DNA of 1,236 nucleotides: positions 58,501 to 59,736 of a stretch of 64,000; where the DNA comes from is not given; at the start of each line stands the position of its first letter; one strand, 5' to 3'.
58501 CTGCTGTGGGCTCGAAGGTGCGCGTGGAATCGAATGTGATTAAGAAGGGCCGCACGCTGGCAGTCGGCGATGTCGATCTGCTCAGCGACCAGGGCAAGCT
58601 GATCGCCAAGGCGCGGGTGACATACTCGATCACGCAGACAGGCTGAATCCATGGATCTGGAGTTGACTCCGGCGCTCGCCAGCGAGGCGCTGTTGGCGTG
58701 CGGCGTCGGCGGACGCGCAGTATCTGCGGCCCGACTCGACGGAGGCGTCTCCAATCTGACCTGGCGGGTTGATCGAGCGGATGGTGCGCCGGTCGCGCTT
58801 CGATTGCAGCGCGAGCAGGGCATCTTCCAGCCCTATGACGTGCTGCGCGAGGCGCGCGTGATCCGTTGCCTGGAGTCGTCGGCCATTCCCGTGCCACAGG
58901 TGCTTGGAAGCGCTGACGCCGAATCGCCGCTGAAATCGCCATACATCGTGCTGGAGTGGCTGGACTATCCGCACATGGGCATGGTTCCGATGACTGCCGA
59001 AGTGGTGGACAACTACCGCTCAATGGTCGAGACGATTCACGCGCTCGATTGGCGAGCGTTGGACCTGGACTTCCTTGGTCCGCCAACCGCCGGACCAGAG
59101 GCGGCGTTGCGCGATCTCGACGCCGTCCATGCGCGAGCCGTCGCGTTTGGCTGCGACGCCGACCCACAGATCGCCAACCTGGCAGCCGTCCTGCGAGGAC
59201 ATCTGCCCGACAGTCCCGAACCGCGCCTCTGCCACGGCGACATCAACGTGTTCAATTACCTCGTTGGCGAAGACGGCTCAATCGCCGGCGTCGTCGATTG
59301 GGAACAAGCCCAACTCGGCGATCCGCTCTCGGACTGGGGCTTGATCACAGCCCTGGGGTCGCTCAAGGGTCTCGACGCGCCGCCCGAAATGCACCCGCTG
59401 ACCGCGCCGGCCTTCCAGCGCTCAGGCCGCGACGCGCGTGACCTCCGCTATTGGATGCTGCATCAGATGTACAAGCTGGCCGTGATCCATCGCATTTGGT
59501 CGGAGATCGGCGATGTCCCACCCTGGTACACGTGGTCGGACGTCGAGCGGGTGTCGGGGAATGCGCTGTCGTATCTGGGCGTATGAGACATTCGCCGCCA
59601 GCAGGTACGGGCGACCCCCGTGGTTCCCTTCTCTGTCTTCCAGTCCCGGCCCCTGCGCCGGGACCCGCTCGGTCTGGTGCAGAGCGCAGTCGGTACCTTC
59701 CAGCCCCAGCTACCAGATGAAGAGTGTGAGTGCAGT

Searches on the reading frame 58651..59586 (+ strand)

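Call 3: search_protein_families(library=pfam, proteins=[window:58651-59586:+], max_evalue=1)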
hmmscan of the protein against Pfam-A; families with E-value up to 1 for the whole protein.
window:58651-59586:+ (311 aa): 5 families
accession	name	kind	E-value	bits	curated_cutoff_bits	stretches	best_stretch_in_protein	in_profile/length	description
PF01636.29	APH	-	9.7e-26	91.4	23.2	1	27-232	3-209/239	Phosphotransferase enzyme family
PF03881.20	Fructosamin_kin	-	0.0055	16.4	22.4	1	25-107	21-97/288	Fructosamine kinase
PF01163.29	RIO1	-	0.0078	16.3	22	1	192-220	125-151/187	RIO domain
PF00981.22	Rota_NS53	-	0.17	11.2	22.4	1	72-128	422-473/488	Rotavirus RNA-binding Protein 53 (NS53)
PF06293.20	Kdo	-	0.29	11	21.3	0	64-89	58-83/207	Lipopolysaccharide kinase (Kdo/WaaP) family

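Call 75: search_protein_families(library=padloc, proteins=[window:58651-59586:+], max_evalue=0.001)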
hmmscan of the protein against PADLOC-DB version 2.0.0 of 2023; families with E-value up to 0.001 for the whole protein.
window:58651-59586:+ (311 aa): 0 families
